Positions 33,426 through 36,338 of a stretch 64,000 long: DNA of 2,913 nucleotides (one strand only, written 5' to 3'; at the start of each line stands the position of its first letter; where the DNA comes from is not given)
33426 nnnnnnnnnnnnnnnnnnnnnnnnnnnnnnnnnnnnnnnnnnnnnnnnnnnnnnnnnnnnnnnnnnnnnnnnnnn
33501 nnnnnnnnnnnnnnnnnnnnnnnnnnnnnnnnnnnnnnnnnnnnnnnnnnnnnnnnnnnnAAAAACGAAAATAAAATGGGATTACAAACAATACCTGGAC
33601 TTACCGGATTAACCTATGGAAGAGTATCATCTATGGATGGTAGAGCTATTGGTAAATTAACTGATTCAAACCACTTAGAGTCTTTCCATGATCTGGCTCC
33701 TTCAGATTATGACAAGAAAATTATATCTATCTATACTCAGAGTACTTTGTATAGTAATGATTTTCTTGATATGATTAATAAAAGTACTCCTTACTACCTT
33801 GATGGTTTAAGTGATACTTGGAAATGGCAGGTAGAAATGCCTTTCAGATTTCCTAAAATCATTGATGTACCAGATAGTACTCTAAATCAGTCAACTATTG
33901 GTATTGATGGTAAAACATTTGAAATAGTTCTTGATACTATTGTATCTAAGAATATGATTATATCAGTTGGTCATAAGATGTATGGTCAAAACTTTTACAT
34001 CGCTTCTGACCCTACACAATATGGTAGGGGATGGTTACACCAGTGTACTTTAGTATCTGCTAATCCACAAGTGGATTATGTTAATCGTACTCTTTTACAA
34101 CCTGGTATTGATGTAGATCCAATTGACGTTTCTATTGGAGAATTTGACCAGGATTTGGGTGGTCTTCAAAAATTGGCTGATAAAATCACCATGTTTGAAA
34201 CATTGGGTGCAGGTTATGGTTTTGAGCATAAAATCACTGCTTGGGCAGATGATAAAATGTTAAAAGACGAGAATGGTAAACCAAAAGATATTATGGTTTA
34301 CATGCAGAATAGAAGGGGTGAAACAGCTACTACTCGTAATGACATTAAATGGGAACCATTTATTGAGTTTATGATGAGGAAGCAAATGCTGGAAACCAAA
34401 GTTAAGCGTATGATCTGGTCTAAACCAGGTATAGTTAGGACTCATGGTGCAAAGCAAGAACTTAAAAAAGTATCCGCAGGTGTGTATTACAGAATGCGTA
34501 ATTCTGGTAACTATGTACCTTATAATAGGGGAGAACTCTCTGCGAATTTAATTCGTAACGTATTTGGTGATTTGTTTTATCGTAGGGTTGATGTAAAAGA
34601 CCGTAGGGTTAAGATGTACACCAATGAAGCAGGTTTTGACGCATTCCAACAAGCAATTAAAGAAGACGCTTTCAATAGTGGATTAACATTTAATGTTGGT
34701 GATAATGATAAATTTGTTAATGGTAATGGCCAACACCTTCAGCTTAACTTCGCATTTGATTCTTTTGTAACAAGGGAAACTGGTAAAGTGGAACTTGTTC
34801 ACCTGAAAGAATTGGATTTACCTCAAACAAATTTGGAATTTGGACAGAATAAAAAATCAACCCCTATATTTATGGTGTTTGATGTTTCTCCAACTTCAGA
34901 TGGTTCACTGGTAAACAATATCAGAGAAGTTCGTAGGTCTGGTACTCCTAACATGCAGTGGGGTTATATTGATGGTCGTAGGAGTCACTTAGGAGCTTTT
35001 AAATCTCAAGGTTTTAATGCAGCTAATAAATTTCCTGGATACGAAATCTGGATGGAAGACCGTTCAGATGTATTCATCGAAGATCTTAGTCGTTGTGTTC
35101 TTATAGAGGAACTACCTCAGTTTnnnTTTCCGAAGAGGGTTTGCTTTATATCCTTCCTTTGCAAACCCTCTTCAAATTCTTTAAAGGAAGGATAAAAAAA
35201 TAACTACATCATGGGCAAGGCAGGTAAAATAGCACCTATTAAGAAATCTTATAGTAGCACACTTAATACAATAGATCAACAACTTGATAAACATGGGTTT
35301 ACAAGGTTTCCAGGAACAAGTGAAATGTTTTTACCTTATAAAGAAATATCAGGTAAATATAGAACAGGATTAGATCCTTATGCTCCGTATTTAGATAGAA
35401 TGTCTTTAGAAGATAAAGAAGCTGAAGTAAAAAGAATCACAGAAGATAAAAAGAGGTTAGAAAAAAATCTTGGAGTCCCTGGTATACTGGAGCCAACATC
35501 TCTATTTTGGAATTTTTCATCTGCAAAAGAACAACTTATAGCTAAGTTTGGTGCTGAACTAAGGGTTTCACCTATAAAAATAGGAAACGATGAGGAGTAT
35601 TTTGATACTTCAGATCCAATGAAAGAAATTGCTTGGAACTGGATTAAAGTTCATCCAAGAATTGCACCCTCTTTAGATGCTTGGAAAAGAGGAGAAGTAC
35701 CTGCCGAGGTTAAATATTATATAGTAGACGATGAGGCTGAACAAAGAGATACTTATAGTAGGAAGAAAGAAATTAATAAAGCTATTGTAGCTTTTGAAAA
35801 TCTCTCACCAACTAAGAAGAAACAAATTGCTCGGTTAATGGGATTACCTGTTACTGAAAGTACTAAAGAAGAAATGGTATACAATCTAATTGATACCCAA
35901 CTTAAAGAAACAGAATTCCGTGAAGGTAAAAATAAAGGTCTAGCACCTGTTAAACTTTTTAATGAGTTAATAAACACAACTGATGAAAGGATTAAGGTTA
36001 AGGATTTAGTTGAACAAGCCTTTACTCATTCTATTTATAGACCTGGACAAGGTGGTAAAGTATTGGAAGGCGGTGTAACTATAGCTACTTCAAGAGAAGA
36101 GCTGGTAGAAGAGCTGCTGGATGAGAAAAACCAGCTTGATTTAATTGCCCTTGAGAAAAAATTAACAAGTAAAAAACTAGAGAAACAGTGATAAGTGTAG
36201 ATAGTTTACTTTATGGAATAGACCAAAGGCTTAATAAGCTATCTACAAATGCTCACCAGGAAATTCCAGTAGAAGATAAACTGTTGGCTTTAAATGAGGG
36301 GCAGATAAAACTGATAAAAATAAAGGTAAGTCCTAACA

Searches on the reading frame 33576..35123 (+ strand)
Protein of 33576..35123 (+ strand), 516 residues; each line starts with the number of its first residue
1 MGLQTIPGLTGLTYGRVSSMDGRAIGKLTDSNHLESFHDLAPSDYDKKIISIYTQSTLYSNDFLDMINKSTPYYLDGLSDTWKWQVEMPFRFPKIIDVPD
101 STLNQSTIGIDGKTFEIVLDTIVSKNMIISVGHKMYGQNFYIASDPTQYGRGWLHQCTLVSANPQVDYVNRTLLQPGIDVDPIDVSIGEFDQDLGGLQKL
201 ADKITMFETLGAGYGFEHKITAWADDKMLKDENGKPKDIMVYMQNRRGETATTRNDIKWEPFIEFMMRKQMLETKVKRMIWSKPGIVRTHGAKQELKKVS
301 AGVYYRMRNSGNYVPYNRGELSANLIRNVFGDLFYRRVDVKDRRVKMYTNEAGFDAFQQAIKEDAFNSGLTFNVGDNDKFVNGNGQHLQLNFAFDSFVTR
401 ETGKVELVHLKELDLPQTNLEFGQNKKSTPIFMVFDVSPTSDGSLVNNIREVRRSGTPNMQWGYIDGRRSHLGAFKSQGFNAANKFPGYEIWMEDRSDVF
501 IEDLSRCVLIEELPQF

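Call 8: search_protein_families(library=phrogs, proteins=[window:33576-35123:+], max_evalue=0.01)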
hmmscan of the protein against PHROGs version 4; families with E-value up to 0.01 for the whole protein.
window:33576-35123:+ (516 aa): 1 family
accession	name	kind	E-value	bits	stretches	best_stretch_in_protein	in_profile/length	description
phrog_11589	-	head and packaging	3.3e-30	106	1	28-510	19-490/495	major head protein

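Call 9: search_protein_families(library=pfam, proteins=[window:33576-35123:+], max_evalue=0.01)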
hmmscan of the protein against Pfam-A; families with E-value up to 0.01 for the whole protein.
window:33576-35123:+ (516 aa): 1 family
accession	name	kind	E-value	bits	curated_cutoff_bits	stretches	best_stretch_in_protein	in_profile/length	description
PF23898.1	Crass_capsid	-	5.4e-26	91.5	27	1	22-509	12-490/496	Crassvirus major capsid protein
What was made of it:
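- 33576..35126 (+): Major capsid protein gene (516 aa), crAss type; the parent of the mini family. PF23898 E 5.4e-26 and PHROG 11589 E 3.3e-30 (calls 8, 9).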

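Call 17: search_solved_structures(query=window:33576-35123:+, max_evalue=0.01, show_alignments=2)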
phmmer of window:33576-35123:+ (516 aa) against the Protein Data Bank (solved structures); distinct sequences matched with E-value up to 0.01: 0.

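Call 19: find_homologous_proteins(query=window:33576-35123:+, max_evalue=0.001)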
Query window:33576-35123:+ (516 aa): 587 proteins with E <= 0.001 among 8000 candidates; the best 120 are listed.
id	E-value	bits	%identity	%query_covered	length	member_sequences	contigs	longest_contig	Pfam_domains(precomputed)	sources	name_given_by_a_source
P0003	0.0e+0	1158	97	100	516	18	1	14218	PF23898.2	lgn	-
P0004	0.0e+0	1096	90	100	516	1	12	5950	PF23898.2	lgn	-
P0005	0.0e+0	1026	84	100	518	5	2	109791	PF23898.2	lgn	-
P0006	1.3e-295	999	83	100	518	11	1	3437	PF23898.2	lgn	-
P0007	4.3e-295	997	82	100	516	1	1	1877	PF23898.2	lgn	-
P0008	3.5e-294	994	81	100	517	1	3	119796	PF23898.2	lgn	-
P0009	1.7e-292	989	81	100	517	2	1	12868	PF23898.2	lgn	-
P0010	1.3e-283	960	78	100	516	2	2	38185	PF23898.2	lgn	-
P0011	4.0e-282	955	79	100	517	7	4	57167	PF23898.2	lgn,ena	-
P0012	8.2e-282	954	78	100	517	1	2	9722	PF23898.2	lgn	-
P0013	2.6e-281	952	79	100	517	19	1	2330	PF23898.2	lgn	-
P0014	1.2e-280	950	78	100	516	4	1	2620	PF23898.2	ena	-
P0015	1.4e-280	950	79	100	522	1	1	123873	PF23898.2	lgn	-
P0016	1.3e-279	946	76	100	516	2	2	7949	PF23898.2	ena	-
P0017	1.9e-279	946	78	100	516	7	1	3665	PF23898.2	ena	-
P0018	1.5e-277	940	76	100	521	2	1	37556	PF23898.2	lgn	-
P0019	1.7e-276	936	77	100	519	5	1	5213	PF23898.2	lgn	-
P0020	2.3e-276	936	76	100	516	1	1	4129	PF23898.2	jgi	jgi:hypothetical protein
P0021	1.0e-271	920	75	100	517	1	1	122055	PF23898.2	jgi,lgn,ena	-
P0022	4.8e-271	918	75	100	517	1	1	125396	PF23898.2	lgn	-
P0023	5.9e-269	911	75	100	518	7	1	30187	PF23898.2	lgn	-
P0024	5.1e-268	908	75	100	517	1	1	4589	PF23898.2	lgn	-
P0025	7.3e-268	908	75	100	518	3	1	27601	PF23898.2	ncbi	-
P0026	2.1e-267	906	75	100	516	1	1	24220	PF23898.2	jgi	-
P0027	1.1e-266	904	74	100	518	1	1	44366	PF23898.2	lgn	-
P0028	1.7e-266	903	75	100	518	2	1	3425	PF23898.2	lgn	-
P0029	2.6e-266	903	76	100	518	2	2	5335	PF23898.2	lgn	-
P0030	3.6e-266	902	75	100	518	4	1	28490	PF23898.2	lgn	-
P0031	4.4e-266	902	75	100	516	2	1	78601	PF23898.2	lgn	-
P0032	5.0e-266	902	74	100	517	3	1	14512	PF23898.2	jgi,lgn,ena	-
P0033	5.7e-266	901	75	100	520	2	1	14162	PF23898.2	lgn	-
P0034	2.1e-265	900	74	100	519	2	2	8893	PF23898.2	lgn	-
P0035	5.7e-265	898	74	100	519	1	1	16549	PF23898.2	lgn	-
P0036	6.7e-265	898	75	100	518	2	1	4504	PF23898.2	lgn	-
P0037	3.0e-264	896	74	100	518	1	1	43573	PF23898.2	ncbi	-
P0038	2.3e-263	893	73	100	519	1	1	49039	PF23898.2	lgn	-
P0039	6.3e-263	891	73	100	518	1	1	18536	PF23898.2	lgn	-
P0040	8.8e-263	891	72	100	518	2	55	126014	PF23898.2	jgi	jgi:hypothetical protein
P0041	6.1e-261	885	73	100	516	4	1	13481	PF23898.2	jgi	jgi:hypothetical protein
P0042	2.1e-260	883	74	100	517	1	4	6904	PF23898.2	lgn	-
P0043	2.1e-259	880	72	100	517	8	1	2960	PF23898.2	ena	-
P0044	3.8e-254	862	71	100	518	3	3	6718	PF23898.2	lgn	-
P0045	2.1e-253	860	70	100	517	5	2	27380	PF23898.2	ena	-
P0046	3.1e-252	856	71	100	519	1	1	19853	PF23898.2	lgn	-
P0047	1.3e-250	851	71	100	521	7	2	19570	PF23898.2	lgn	-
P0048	2.9e-250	850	70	100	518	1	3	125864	PF23898.2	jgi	jgi:hypothetical protein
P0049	7.1e-250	848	69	100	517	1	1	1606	PF23898.2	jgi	-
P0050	9.6e-250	848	65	100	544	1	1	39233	PF23898.2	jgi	jgi:hypothetical protein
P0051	1.9e-249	847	70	100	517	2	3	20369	PF23898.2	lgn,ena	-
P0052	2.4e-249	847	70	100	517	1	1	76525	PF23898.2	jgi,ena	-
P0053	4.5e-249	846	69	100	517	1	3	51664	PF23898.2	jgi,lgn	jgi:hypothetical protein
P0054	1.3e-248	844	69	100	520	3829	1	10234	PF23898.2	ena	-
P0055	2.0e-248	844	70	100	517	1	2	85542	PF23898.2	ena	-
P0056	4.4e-248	842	69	100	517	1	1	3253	PF23898.2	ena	-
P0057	8.0e-248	842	68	100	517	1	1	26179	PF23898.2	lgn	-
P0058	9.8e-248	841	69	100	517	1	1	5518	PF23898.2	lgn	-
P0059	1.8e-247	840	69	100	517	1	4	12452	PF23898.2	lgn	-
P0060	2.3e-247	840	68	100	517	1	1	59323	PF23898.2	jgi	jgi:hypothetical protein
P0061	5.1e-247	839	69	100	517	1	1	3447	PF23898.2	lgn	-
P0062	5.1e-247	839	69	100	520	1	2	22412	PF23898.2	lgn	-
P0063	7.6e-247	838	68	100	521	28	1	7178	PF23898.2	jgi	jgi:hypothetical protein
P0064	8.1e-247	838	69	100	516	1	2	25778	PF23898.2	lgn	-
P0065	2.0e-246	837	68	100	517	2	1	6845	PF23898.2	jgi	-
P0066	2.5e-246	837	67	100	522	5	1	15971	PF23898.2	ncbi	-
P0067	2.6e-246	837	70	100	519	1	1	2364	PF23898.2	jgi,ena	jgi:hypothetical protein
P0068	4.5e-246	836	69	100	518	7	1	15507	PF23898.2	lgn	-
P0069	5.2e-246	836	69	100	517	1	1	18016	PF23898.2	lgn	-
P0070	5.2e-246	836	70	100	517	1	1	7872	PF23898.2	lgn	-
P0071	5.4e-246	835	69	100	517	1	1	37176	PF23898.2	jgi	-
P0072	5.6e-246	835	68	100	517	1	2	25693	PF23898.2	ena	-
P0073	5.7e-246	835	68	100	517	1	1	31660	PF23898.2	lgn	-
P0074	8.3e-246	835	68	100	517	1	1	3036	PF23898.2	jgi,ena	-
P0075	1.3e-245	834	69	100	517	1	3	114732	PF23898.2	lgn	-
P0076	1.5e-245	834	68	100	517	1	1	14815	PF23898.2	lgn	-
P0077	1.5e-245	834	68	100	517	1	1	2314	PF23898.2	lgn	-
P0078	1.5e-245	834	68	100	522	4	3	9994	PF23898.2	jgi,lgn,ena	-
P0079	1.9e-245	834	68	100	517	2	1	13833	PF23898.2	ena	-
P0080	2.0e-245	834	69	100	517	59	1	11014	PF23898.2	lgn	-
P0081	2.1e-245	834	69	100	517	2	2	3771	PF23898.2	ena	-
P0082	2.3e-245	833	69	100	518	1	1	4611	PF23898.2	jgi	-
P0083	2.9e-245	833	69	100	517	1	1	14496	PF23898.2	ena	-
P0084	3.1e-245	833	69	100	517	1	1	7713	PF23898.2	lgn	-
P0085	3.4e-245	833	68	100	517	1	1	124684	PF23898.2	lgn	-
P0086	5.8e-245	832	68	100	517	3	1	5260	PF23898.2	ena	-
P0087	6.9e-245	832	68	100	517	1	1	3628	PF23898.2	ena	-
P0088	8.7e-245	832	68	100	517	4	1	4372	PF23898.2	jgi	jgi:hypothetical protein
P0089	9.2e-245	831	68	100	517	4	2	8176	PF23898.2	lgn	-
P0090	1.2e-244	831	68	100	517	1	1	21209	PF23898.2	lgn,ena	-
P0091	1.2e-244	831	68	100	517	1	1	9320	PF23898.2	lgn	-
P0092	1.2e-244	831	68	100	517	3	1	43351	PF23898.2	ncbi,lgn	-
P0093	1.4e-244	831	68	100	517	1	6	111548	PF23898.2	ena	-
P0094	1.7e-244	831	68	100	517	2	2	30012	PF23898.2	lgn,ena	-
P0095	1.9e-244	830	68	100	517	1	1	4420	PF23898.2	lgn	-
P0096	2.4e-244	830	67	100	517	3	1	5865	PF23898.2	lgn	-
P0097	2.4e-244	830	69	100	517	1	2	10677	PF23898.2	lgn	-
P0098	2.8e-244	830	69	100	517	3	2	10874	PF23898.2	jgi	jgi:hypothetical protein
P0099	2.8e-244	830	68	100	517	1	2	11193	PF23898.2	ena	-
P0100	3.7e-244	829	69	100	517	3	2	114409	PF23898.2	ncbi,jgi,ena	ncbi:MAG: hypothetical protein WCP46_00610 [Alphaproteobacteria bacterium]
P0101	4.5e-244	829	68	100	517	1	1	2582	PF23898.2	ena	-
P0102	4.7e-244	829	68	100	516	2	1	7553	PF23898.2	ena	-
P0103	4.8e-244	829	68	100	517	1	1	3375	PF23898.2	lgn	-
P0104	4.9e-244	829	68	100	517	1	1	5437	PF23898.2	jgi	jgi:hypothetical protein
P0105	5.0e-244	829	69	100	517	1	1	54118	PF23898.2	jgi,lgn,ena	-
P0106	6.9e-244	829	69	100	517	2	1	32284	PF23898.2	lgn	-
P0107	8.3e-244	828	68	100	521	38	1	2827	PF23898.2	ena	-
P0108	1.0e-243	828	67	100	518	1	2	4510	PF23898.2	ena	-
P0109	1.0e-243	828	69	100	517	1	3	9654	PF23898.2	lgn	-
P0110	1.2e-243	828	69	100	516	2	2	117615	PF23898.2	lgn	-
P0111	1.5e-243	827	68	100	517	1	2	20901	PF23898.2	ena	-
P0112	2.0e-243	827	69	100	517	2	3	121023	PF23898.2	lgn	-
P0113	3.0e-243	826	68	100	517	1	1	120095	PF23898.2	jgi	jgi:hypothetical protein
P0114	3.4e-243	826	68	100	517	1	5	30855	PF23898.2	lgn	-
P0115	3.9e-243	826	69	100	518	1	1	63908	PF23898.2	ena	-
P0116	6.2e-243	825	68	100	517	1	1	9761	PF23898.2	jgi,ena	-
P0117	1.0e-242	825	68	100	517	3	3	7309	PF23898.2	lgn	-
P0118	1.1e-242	825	67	100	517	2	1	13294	PF23898.2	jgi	jgi:hypothetical protein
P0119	1.2e-242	824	67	100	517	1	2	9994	PF23898.2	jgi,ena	-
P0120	1.2e-242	824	67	100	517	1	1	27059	PF23898.2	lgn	-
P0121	1.2e-242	824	68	100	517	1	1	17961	PF23898.2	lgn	-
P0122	1.2e-242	824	68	100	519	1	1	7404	PF23898.2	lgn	-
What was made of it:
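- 33576..35126 (+): 587 or more homologues (call 19).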

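Call 23: search_solved_structures(query=A2, max_evalue=1, show_alignments=2)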
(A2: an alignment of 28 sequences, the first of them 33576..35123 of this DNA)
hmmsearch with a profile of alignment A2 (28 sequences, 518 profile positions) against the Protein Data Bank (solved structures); distinct sequences matched with E-value up to 1: 0.

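Call 31: predict_structure(alignment_id=A2)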
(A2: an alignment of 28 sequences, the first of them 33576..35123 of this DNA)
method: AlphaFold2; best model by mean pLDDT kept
length: 516 residues; sequences in the alignment: 28
mean_pLDDT: 45.2   pTM: 0.36
mean pLDDT of the five models: 45.2, 45.1, 44.5, 42.1, 38.6
residues with pLDDT >= 90: 17; 70-90: 72; 50-70: 98; < 50: 329
segments of 3 or more residues with pLDDT < 50: 1-90, 188-194, 196-269, 298-320, 335-338, 370-391, 412-437, 439-441, 443-516
pLDDT, mean of each block of 10 residues (from residue 1): 26 21 22 26 24 23 26 26 31 80 88 88 77 76 85 89 84 83 59 42 29 22 29 37 32 35 42 50 61 53 27 33 59 49 58 64 61 43 41 57 61 40 36 47 38 23 22 24 26 22 23 24
secondary structure, 60 per line:
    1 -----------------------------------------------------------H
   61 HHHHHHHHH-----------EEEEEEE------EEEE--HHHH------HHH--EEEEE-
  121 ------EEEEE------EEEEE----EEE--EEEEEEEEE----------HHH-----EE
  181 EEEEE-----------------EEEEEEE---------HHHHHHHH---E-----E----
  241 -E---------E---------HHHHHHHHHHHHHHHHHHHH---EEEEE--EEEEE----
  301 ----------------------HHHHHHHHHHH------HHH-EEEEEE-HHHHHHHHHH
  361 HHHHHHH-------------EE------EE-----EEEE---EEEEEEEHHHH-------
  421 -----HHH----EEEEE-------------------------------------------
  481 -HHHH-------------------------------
elements in order: H60-69 E81-87 E94-97 H100-103 E115-119 E127-131 E138-142 E147-149 E152-160 E179-185 E203-209 H219-226 H262-281 E285-289 E292-296 H323-333 E344-349 H351-367 E396-399 E403-409 H410-413 E433-437 H482-485
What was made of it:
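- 34209..34400 (+): MCP residues 212-275, shared with the mini family (strands preceding, and first half of, the long helix 262-281). Helix 262-281 in the MCP model (call 31).
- A long helix is predicted at MCP 262-281 (call 31). The MCP model was too poor (pLDDT 45, call 31) to check that the three segments pack together.
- Tried and rejected: The AlphaFold model of the MCP from a shallow alignment (28 sequences, at least 67% identical) was unusable outside the I-domain (pLDDT 45, call 31).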

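Call 52: search_dna_similar(query=window:33576-35123:+, collection=phages, mode=protein, max_evalue=0.001, max_rows=25)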
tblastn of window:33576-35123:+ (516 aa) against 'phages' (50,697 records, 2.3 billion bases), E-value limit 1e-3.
Records with a match: 2; places in all: 2; records where one place covers at least 80% of the query: 1.
Best place of each record, by identity: <60% 2.
By first word of the organism name: Leptolyngbya 1; phage 1.
By host as written in the record: Leptolyngbya boryana 1; - 1.
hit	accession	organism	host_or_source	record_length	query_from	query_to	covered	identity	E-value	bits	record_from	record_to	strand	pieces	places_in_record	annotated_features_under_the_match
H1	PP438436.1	Leptolyngbya phage Lbo-JY46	Leptolyngbya boryana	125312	6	516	99%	25.1%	1e-26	120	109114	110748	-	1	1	hypothetical protein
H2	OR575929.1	phage csAssE-Sib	human gut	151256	21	229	41%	23.5%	1e-5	54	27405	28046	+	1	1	major capsid protein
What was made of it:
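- Tried and rejected: The nearest cultured relative by MCP is Leptolyngbya phage Lbo-JY46, at only 25% identity (call 52).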

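Call 55: get_annotated_region(hit=H1, flank=200)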
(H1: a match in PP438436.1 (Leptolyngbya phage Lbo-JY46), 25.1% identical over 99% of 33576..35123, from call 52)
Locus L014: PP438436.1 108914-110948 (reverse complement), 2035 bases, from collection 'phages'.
description: Leptolyngbya phage Lbo-JY46, complete genome.
organism: Leptolyngbya phage Lbo-JY46 (NCBI taxid 3128135)
taxonomy: Viruses; Duplodnaviria; Heunggongvirae; Uroviricota; Caudoviricetes
host: Leptolyngbya boryana; source: China; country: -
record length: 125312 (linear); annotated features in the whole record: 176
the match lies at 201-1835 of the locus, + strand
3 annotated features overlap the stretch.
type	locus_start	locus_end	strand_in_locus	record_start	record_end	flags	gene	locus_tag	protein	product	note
CDS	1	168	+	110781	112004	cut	-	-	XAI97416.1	hypothetical protein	-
CDS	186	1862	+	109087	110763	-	-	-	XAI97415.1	hypothetical protein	-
CDS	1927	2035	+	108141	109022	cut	-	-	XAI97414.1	hypothetical protein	-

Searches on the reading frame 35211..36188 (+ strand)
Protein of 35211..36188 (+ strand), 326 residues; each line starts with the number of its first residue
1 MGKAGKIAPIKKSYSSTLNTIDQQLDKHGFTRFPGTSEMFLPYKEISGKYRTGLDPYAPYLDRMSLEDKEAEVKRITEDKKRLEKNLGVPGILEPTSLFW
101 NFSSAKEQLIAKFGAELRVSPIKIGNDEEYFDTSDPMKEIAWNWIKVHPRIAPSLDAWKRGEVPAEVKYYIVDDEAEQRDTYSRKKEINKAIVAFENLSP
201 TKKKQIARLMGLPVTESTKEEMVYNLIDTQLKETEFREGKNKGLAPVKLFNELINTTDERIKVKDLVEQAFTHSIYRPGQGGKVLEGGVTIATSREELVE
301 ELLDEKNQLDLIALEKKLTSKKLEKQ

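Call 8: search_protein_families(library=phrogs, proteins=[window:35211-36188:+], max_evalue=0.01)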
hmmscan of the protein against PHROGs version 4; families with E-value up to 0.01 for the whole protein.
window:35211-36188:+ (326 aa): 1 family
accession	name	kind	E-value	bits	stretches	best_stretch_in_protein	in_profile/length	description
phrog_16383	-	unknown function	0.0005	20.5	1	119-206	92-178/278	-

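Call 9: search_protein_families(library=pfam, proteins=[window:35211-36188:+], max_evalue=0.01)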
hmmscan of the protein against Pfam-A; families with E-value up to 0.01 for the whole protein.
window:35211-36188:+ (326 aa): 0 families
